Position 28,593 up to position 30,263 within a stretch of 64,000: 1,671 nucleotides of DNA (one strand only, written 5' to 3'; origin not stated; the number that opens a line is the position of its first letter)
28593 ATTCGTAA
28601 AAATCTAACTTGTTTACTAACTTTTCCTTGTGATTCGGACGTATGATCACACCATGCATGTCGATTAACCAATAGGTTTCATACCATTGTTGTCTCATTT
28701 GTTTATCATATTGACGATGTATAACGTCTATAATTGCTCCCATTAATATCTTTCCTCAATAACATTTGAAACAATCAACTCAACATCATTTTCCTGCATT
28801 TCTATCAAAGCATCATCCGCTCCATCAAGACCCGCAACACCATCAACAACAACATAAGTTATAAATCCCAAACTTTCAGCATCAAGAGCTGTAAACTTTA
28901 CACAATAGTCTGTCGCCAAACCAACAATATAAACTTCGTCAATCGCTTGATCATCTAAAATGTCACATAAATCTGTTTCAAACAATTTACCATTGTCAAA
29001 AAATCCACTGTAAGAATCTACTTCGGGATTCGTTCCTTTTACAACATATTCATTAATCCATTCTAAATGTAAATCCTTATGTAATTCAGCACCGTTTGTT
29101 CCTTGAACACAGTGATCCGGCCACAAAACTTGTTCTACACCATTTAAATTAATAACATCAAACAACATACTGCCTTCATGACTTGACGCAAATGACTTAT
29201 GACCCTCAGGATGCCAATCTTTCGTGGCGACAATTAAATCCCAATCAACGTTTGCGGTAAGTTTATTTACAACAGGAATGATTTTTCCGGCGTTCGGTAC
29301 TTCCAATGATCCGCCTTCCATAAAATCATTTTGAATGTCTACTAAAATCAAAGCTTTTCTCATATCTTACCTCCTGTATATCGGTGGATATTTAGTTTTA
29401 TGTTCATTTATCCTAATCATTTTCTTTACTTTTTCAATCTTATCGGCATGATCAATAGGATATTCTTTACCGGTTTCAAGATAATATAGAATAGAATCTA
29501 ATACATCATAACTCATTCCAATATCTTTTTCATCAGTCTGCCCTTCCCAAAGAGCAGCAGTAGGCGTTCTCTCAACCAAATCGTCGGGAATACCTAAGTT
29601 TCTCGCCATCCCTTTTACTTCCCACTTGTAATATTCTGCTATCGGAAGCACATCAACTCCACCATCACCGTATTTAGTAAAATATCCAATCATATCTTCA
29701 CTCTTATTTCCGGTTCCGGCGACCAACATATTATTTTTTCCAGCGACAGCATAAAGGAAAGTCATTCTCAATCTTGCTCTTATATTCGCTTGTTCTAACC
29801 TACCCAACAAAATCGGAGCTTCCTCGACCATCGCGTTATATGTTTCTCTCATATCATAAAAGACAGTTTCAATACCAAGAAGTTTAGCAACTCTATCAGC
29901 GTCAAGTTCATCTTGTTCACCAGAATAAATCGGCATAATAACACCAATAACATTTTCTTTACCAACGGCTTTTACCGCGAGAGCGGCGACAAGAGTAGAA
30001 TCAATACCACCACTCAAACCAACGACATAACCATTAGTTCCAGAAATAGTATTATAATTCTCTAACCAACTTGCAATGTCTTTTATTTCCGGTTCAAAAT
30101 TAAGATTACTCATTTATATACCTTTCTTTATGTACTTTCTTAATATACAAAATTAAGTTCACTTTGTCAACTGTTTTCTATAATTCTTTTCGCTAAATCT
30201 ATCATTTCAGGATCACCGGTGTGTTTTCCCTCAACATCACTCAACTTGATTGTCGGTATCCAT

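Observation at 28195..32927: Complete deamidated NAD salvage pathway (pncA, pncB, nadD, nadE) in a phage: candidate third NAD-reconstitution anti-defence system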

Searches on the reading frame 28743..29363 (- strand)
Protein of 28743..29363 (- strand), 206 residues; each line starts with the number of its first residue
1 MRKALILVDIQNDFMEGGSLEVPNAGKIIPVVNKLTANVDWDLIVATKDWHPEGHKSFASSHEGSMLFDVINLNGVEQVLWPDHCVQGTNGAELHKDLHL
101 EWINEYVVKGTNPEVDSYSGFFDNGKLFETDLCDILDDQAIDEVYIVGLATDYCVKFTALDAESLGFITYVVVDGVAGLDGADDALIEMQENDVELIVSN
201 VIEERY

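Call 3: search_protein_families(library=pfam, proteins=[window:28743-29363:-], max_evalue=0.01)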
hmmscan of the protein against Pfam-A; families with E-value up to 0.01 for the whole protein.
window:28743-29363:- (206 aa): 1 family
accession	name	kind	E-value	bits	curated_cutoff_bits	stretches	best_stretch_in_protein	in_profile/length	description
PF00857.26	Isochorismatase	-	2.3e-24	86.9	27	1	4-183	2-155/175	Isochorismatase domain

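Call 4: search_protein_families(library=ncbifam, proteins=[window:28743-29363:-], max_evalue=0.01)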
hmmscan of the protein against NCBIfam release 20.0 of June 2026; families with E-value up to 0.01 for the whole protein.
window:28743-29363:- (206 aa): 4 families
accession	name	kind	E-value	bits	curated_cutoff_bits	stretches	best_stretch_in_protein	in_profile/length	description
NF008623.0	PRK11609.1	equivalog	3.7e-65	219.7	174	1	1-197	2-203/213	bifunctional nicotinamidase/pyrazinamidase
NF050097.1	BiurAmidohydBiuH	equivalog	1.5e-07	31.1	370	1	124-185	134-196/221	biuret amidohydrolase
TIGR03614.1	RutB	equivalog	0.00085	19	377.95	0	117-175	133-185/226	pyrimidine utilization protein B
NF041461.1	C_hydro_YcaC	equivalog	0.0011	18.5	310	1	137-197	98-160/201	isochorismate family cysteine hydrolase YcaC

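Call 30: search_protein_families(library=phrogs, proteins=[window:28743-29363:-], max_evalue=0.001)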
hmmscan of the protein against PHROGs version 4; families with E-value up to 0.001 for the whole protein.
window:28743-29363:- (206 aa): 1 family
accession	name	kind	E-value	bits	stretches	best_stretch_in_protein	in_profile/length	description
phrog_19305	-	unknown function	1.7e-23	84.5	1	2-181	3-172/199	-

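Call 73: search_solved_structures(query=window:28743-29363:-, max_evalue=1e-10, show_alignments=2)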
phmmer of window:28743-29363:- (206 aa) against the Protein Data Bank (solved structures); distinct sequences matched with E-value up to 1e-10: 7.
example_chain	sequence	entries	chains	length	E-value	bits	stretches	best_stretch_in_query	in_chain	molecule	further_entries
2wt9_A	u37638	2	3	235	9.6e-48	166.1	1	3-192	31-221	NICOTINAMIDASE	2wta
29iv_A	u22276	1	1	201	3.7e-36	128.2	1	3-188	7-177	nicotinamidase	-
9u8m_A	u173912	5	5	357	3e-35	125.3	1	4-183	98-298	nicotinamidase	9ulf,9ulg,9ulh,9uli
1ilw_A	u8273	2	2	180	2.7e-34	122.2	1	3-196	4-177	180 aa long hypothetical Pyrazinamidase/nicotinamidase | 180aa long hypothetical Pyrazinamidase/Nicotinamidase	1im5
2h0r_A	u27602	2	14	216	5.6e-31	111.3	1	3-186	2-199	Nicotinamidase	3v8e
3r2j_A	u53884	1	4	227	2.2e-30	109.3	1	4-197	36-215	Alpha/beta-hydrolase-like protein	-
3pl1_A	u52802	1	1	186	1.5e-27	100.1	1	3-199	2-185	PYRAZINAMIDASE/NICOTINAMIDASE PNCA (PZase)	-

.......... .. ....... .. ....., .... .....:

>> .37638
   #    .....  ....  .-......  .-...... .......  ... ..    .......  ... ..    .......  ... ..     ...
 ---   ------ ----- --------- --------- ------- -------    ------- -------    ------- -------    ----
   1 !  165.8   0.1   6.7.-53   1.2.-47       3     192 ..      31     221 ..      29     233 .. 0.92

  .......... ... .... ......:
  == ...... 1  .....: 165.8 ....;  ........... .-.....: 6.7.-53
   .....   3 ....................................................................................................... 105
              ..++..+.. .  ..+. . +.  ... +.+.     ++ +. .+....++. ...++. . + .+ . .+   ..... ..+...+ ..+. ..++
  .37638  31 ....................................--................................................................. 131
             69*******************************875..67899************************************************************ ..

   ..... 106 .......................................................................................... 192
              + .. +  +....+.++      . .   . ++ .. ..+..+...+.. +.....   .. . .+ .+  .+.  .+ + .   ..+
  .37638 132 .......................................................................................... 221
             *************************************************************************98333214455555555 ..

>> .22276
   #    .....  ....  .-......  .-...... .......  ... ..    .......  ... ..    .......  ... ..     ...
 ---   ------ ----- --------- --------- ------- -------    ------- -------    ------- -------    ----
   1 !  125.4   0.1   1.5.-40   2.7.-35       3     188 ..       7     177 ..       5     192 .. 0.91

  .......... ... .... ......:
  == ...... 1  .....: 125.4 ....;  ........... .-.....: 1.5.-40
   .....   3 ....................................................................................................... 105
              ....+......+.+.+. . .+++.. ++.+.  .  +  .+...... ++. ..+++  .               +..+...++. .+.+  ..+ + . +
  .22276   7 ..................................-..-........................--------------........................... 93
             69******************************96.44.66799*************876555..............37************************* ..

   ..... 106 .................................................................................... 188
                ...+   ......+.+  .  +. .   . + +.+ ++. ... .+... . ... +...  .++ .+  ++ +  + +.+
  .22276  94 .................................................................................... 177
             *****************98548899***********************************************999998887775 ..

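Call 82: search_dna_similar(query=window:28743-29363:-, collection=phages, mode=protein, max_rows=60, max_evalue=1e-8)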
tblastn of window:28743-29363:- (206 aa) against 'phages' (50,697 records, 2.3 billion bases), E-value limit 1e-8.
Records with a match: 10; places in all: 10; records where one place covers at least 80% of the query: 9.
Best place of each record, by identity: <60% 10.
By first word of the organism name: Listeria 3; uncultured 2; Acinetobacter 2; Bacteriophage 2; Salmonella 1.
By host as written in the record: - 6; Listeria monocytogenes 3; Salmonella enterica subsp. enterica serovar Kentucky 1.
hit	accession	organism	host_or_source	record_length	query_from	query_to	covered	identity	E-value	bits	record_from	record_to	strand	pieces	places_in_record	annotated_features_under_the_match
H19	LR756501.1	uncultured phage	metagenomic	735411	1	200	97%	42.9%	3e-40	151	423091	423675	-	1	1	record has no annotation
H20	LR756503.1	uncultured phage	metagenomic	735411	1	200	97%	42.9%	3e-40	151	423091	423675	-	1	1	record has no annotation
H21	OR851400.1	Salmonella phage S.Kent 1-2-1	Salmonella enterica subsp. enterica ...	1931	3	167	80%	46.5%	2e-40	150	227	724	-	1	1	record has no annotation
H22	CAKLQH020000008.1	Acinetobacter phage MD-2021a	not known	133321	3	169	81%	45.5%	7e-41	152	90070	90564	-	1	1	ydjB: nicotinamidase/pyrazinamidase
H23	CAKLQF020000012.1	Acinetobacter phage MD-2021a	not known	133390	3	169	81%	45.5%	7e-41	152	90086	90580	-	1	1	ydjB: nicotinamidase/pyrazinamidase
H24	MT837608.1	Bacteriophage sp.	human fecal samples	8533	4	167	80%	45.8%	4e-40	150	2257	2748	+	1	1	record has no annotation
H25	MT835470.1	Bacteriophage sp.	human fecal samples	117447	1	167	81%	33.0%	1e-11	69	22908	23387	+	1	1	record has no annotation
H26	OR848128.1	Listeria phage LM 4-14-1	Listeria monocytogenes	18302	1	167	81%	30.4%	7e-9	61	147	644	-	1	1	record has no annotation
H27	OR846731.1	Listeria phage LM 4-11-1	Listeria monocytogenes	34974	1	167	81%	30.4%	7e-9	61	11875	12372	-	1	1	record has no annotation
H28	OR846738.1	Listeria phage LM 4-11-1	Listeria monocytogenes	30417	1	167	81%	29.8%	6e-9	61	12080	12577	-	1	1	record has no annotation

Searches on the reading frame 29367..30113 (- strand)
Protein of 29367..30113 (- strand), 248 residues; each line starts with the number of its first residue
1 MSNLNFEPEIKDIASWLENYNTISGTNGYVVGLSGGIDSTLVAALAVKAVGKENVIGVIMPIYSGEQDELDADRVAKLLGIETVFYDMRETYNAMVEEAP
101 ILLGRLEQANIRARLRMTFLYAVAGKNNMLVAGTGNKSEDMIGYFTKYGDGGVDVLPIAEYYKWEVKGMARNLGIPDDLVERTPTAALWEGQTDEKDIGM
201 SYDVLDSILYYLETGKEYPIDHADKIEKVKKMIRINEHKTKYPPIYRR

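Call 3: search_protein_families(library=pfam, proteins=[window:29367-30113:-], max_evalue=0.01)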
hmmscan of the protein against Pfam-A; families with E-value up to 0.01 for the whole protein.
window:29367-30113:- (248 aa): 3 families
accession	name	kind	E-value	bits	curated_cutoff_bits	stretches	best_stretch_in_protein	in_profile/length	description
PF02540.23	NAD_synthase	-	1.1e-73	247.8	21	1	10-243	2-242/242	NAD synthase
PF03054.22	tRNA_Me_trans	-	8.5e-07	29.3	20.6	1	30-97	4-81/202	tRNA methyl transferase HUP domain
PF00733.27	Asn_synthase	-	0.00025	21.2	21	1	31-90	22-81/354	Asparagine synthase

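Call 4: search_protein_families(library=ncbifam, proteins=[window:29367-30113:-], max_evalue=0.01)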
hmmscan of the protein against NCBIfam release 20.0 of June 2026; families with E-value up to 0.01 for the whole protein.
window:29367-30113:- (248 aa): 16 families
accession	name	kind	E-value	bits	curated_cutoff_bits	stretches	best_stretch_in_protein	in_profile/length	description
NF010587.0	PRK13980.1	equivalog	7.7e-80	267.9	255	1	2-246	7-258/267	NAD+ synthase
TIGR00552.1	nadE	equivalog_domain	1.2e-72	244.2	63.65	1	9-244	5-242/251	NAD(+) synthase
NF010588.0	PRK13981.1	equivalog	1.1e-42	146.1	479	1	17-244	276-520/546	NAD+ synthase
NF002048.0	PRK00876.1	subfamily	1.1e-41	142.7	313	2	109-216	174-283/330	NAD(+) synthase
NF001979.1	PRK00768.1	equivalog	2.3e-40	138.8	250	1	4-243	15-263/266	NAD(+) synthase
NF002730.0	PRK02628.1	equivalog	5.4e-13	48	473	1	25-149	358-493/677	NAD(+) synthase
TIGR00268.2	TIGR00268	equivalog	2.4e-09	36.9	150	1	22-95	9-83/259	ATP-dependent sacrificial sulfur transferase LarE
TIGR00884.1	guaA_Cterm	equivalog_domain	3e-09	36.6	338.75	2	26-78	16-65/310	glutamine-hydrolyzing GMP synthase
NF000848.1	PRK00074.1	equivalog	1.3e-08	33.9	400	1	25-60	212-247/512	glutamine-hydrolyzing GMP synthase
NF001138.1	PRK00143.1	equivalog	2.3e-08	33.4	284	1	30-96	3-76/345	tRNA 2-thiouridine(34) synthase MnmA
TIGR00420.1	trmU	equivalog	2.4e-06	26.7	236.95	1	30-98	4-81/351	tRNA 2-thiouridine(34) synthase MnmA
NF011258.0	PRK14664.1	equivalog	1.7e-05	24.1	680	1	29-96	8-71/362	tRNA 2-thiouridine(34) synthase MnmA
TIGR01536.1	asn_synth_AEB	equivalog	3.9e-05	22.8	267.1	1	31-148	257-374/517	asparagine synthase (glutamine-hydrolyzing)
NF011259.0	PRK14665.1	equivalog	4.3e-05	22.6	364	1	30-95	9-75/360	tRNA 2-thiouridine(34) synthase MnmA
TIGR00364.1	TIGR00364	equivalog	0.00069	19.2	150.3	1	30-89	2-60/201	7-cyano-7-deazaguanine synthase QueC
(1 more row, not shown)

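Call 30: search_protein_families(library=phrogs, proteins=[window:29367-30113:-], max_evalue=0.001)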
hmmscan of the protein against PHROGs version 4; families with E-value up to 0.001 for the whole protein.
window:29367-30113:- (248 aa): 3 families
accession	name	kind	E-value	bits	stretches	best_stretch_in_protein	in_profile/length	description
phrog_11189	-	other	2e-61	208.7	1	3-247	4-253/256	NAD synthetase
phrog_36784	-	other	5.1e-29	102.2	1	17-240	299-566/594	NAD synthetase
phrog_11956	-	unknown function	9.7e-06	25.4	0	23-53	216-246/515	-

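Call 75: search_solved_structures(query=window:29367-30113:-, max_evalue=1e-10, show_alignments=1)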
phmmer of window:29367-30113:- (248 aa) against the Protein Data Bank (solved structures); distinct sequences matched with E-value up to 1e-10: 19.
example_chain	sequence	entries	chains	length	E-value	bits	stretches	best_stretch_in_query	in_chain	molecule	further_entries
2e18_A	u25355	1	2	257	1.5e-51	178.5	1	23-243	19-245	NH(3)-dependent NAD(+) synthetase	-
3p52_A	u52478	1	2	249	6.6e-36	127.3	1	23-245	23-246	NH(3)-dependent NAD(+) synthetase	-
3fiu_A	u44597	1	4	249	9e-36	126.9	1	12-209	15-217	NH(3)-dependent NAD(+) synthetase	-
2pz8_A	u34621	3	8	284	3.8e-35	124.8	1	8-243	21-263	NH(3)-dependent NAD(+) synthetase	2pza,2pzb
1ee1_A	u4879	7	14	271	1.4e-33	119.6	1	7-243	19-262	NH(3)-DEPENDENT NAD(+) SYNTHETASE | NAD SYNTHETASE | PROTEIN (NAD SYNTHETASE)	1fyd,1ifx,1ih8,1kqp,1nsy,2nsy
1xng_A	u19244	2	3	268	7.5e-32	114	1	15-221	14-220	NH(3)-dependent NAD(+) synthetase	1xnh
3dpi_A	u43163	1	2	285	1e-27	100.5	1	16-209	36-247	NAD+ synthetase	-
4f4h_A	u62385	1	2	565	3.7e-27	98.6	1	18-245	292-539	Glutamine dependent NAD+ synthetase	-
4q16_A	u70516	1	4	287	6.1e-27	98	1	9-228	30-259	NH(3)-dependent NAD(+) synthetase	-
4xfd_A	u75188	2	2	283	8.6e-26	94.2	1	18-211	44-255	NH(3)-dependent NAD(+) synthetase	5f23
6c8q_A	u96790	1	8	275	1e-25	94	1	14-216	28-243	NH(3)-dependent NAD(+) synthetase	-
5kha_A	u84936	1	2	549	1.9e-25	93.1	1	18-241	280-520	Glutamine-dependent NAD+ synthetase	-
3n05_A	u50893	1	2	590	1.1e-24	90.5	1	17-244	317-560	NH(3)-dependent NAD(+) synthetase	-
5huh_A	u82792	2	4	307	1.3e-23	87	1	7-209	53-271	NH(3)-dependent NAD(+) synthetase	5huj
6kv3_A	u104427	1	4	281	1.4e-23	87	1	7-213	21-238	NH(3)-dependent NAD(+) synthetase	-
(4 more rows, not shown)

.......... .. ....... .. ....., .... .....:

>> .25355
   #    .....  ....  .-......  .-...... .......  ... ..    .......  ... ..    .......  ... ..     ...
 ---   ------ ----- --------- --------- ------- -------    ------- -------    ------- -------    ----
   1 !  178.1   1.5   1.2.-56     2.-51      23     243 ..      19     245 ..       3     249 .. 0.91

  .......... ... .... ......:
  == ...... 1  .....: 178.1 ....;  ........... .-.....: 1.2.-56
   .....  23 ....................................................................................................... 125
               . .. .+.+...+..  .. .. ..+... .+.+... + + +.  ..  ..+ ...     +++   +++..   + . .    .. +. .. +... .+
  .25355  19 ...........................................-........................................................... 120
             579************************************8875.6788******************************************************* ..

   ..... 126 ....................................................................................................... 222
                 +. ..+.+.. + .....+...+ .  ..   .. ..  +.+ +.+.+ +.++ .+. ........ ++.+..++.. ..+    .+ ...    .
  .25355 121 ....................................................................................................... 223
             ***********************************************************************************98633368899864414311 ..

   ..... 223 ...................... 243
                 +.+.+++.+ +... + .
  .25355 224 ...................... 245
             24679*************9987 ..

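Call 83: search_dna_similar(query=window:29367-30113:-, collection=phages, mode=protein, max_rows=60, max_evalue=1e-8)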
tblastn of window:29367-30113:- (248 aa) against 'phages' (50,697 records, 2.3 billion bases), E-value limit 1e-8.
Records with a match: 51; places in all: 51; records where one place covers at least 80% of the query: 45.
Best place of each record, by identity: <60% 51.
By first word of the organism name: Bacteriophage 8; uncultured 6; Synechococcus 6; Listeria 5; Acinetobacter 4; Marine 3; Prochlorococcus 2; Ralstonia 2; Pelagibacter 2; Bacillus 2; and 8 more.
By host as written in the record: - 20; Listeria monocytogenes 5; Synechococcus sp. WH8109 3; Prochlorococcus sp. MIT9515 2; Synechococcus str. WH8109 2; Ralstonia solanacearum 2; Candidatus Pelagibacter ubique HTCC1062 2; Bacillus megaterium str. ATCC 43725 2; and 10 more.
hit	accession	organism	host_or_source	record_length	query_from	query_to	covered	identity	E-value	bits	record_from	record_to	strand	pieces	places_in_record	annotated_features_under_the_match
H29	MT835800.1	Bacteriophage sp.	human fecal samples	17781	2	248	100%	37.8%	9e-36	139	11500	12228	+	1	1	record has no annotation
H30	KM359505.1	Prochlorococcus phage P-TIM68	Prochlorococcus sp. MIT9515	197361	1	247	100%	35.9%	4e-34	135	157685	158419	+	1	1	putative NAD+ synthetase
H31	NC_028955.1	Prochlorococcus phage P-TIM68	Prochlorococcus sp. MIT9515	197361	1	247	100%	35.9%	4e-34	135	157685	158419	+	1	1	NAD synthetase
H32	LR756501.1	uncultured phage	metagenomic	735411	5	248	98%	36.2%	2e-38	147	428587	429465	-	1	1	record has no annotation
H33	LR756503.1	uncultured phage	metagenomic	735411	5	248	98%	36.2%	2e-38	147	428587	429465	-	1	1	record has no annotation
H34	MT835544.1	Bacteriophage sp.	human fecal samples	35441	1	246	99%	35.2%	2e-26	112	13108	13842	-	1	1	record has no annotation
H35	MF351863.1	Synechococcus phage Bellamy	Synechococcus str. WH8109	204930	13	247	95%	36.7%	5e-30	123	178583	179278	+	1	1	225: NadE-like protein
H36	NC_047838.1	Synechococcus phage Bellamy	Synechococcus str. WH8109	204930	13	247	95%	36.7%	5e-30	123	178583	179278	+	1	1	225: NAD synthetase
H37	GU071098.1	Synechococcus phage S-SSM7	Synechococcus sp. WH8109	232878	12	247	95%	36.5%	3e-31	126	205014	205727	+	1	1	NAD+ synthetase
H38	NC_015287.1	Synechococcus phage S-SSM7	Synechococcus sp. WH8109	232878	12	247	95%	36.5%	3e-31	126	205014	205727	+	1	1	NAD synthetase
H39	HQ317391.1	Cyanophage S-SSM6a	Synechococcus sp. WH8109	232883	12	247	95%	36.5%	3e-31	126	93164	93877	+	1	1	NAD+ synthetase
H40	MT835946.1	Bacteriophage sp.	human fecal samples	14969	1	244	98%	34.5%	2e-27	115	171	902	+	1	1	record has no annotation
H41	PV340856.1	Synechococcus phage Sf-FS3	Synechococcus sp. WH8102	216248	12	235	90%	37.3%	2e-28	118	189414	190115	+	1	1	NH(3)-dependent NAD(+) synthetase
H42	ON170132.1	Ralstonia phage YO079_2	Ralstonia solanacearum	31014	17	245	92%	35.9%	8e-23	102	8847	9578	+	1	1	record has no annotation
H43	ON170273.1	Ralstonia phage YO163_2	Ralstonia solanacearum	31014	17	245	92%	35.9%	8e-23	102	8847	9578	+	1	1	record has no annotation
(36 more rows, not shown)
